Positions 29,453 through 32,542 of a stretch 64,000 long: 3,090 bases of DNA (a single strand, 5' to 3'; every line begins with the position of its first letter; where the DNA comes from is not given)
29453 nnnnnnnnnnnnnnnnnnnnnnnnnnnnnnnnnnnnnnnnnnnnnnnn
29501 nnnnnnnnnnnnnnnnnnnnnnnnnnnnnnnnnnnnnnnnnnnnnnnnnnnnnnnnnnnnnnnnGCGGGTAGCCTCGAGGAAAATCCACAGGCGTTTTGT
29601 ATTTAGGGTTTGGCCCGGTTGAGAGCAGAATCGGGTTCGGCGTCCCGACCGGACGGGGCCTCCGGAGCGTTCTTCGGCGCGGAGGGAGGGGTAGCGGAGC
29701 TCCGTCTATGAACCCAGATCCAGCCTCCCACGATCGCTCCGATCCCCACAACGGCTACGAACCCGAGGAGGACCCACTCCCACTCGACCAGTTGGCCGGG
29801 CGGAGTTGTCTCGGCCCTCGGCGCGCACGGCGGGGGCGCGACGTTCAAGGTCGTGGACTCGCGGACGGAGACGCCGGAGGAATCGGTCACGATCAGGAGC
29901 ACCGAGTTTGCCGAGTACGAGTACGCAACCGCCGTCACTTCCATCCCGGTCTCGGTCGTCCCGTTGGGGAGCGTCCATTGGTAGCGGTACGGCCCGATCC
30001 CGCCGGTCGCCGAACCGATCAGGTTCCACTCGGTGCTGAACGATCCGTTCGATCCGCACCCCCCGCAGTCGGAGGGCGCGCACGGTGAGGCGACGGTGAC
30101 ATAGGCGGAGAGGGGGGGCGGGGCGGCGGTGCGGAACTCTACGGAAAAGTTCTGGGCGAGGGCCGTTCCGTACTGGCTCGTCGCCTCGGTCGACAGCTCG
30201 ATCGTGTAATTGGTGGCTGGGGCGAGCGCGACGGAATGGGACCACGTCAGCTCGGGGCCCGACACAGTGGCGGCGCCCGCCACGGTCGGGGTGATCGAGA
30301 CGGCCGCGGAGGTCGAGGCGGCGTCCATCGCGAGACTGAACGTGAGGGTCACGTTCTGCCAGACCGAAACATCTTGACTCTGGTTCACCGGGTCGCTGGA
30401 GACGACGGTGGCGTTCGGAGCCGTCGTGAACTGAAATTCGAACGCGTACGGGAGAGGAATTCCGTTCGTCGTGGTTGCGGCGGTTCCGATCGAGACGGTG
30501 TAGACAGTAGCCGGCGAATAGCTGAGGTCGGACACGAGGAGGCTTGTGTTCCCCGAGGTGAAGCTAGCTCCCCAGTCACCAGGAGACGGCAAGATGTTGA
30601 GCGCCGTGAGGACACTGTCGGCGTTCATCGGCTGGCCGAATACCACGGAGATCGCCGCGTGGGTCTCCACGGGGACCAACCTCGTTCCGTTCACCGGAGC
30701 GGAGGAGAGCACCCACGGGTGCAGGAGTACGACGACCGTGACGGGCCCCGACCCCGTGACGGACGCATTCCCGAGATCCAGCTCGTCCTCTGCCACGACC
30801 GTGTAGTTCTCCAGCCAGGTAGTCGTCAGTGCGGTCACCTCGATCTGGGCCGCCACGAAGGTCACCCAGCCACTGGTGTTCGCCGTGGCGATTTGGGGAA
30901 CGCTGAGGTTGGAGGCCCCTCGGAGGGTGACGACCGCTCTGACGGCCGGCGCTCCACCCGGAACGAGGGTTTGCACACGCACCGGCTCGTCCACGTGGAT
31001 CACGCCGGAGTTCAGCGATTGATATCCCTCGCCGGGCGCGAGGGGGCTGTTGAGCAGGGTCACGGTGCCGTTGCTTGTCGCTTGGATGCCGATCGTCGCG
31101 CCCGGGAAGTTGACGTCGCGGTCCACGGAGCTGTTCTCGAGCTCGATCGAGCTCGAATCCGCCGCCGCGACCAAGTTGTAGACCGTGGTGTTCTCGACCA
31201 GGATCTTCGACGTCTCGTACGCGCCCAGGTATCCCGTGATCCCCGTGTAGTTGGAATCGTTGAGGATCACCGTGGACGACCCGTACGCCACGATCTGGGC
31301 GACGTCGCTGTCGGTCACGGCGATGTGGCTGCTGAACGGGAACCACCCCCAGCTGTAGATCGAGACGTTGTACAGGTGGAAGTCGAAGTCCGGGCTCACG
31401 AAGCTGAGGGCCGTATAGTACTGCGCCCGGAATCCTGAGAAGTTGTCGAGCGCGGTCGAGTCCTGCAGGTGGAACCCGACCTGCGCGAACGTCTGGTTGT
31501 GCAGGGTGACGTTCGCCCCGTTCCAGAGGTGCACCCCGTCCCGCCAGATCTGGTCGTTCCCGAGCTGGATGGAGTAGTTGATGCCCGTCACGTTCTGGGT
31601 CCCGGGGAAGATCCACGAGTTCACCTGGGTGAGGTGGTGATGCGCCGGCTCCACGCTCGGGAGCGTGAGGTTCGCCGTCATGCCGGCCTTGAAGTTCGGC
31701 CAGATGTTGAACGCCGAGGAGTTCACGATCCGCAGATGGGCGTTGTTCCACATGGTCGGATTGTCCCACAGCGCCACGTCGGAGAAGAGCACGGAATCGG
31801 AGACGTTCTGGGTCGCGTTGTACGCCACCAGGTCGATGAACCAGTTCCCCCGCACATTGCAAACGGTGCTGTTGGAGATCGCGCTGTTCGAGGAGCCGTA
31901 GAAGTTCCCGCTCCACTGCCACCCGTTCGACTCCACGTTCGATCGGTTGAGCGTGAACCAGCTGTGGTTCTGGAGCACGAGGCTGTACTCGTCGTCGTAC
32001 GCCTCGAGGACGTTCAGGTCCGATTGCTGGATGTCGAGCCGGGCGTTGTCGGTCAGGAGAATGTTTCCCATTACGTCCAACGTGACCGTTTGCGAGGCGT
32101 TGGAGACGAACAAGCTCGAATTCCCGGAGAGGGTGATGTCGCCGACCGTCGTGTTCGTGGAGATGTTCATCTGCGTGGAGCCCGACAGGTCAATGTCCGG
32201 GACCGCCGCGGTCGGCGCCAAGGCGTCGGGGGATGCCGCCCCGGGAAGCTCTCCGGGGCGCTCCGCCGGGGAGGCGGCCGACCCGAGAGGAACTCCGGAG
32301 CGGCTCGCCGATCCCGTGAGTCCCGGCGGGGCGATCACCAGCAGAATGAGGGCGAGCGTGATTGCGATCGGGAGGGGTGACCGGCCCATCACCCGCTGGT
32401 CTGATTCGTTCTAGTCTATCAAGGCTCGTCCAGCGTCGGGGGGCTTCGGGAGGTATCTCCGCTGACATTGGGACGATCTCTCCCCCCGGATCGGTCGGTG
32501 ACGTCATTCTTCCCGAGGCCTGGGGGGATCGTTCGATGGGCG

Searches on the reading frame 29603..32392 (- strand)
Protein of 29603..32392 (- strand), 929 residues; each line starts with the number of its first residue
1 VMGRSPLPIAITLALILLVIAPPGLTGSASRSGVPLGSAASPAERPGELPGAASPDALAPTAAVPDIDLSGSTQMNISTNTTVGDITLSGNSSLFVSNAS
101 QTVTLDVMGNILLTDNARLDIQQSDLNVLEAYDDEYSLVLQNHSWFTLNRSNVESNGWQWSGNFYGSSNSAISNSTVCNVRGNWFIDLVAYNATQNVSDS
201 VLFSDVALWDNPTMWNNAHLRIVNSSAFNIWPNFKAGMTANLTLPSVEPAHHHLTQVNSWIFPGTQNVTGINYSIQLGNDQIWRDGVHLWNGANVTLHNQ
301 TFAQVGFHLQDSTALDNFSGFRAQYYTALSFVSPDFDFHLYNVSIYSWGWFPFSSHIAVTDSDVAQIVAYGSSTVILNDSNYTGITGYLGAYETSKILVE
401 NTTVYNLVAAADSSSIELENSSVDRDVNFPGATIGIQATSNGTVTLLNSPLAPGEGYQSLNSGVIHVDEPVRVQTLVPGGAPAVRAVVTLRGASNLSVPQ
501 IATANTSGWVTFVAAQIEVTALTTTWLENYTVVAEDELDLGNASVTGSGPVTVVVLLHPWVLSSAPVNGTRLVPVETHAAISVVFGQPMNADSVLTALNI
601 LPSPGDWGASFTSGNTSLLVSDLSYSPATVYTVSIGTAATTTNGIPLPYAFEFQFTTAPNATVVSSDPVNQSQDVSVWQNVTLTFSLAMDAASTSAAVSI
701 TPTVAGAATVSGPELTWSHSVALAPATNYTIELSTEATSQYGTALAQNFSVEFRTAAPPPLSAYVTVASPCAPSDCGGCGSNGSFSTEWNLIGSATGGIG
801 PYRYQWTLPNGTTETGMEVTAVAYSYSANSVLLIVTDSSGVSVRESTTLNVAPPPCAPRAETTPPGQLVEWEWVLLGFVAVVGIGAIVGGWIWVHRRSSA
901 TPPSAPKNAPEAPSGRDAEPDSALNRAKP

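Call 40: search_protein_families(library=pfam, proteins=[window:29603-32392:-], max_evalue=0.00001)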
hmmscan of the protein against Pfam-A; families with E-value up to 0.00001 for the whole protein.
window:29603-32392:- (929 aa): 1 family
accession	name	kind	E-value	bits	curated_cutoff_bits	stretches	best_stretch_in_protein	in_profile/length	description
PF13205.12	Big_5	-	5.6e-19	69.3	23.6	2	662-755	6-105/105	Bacterial Ig-like domain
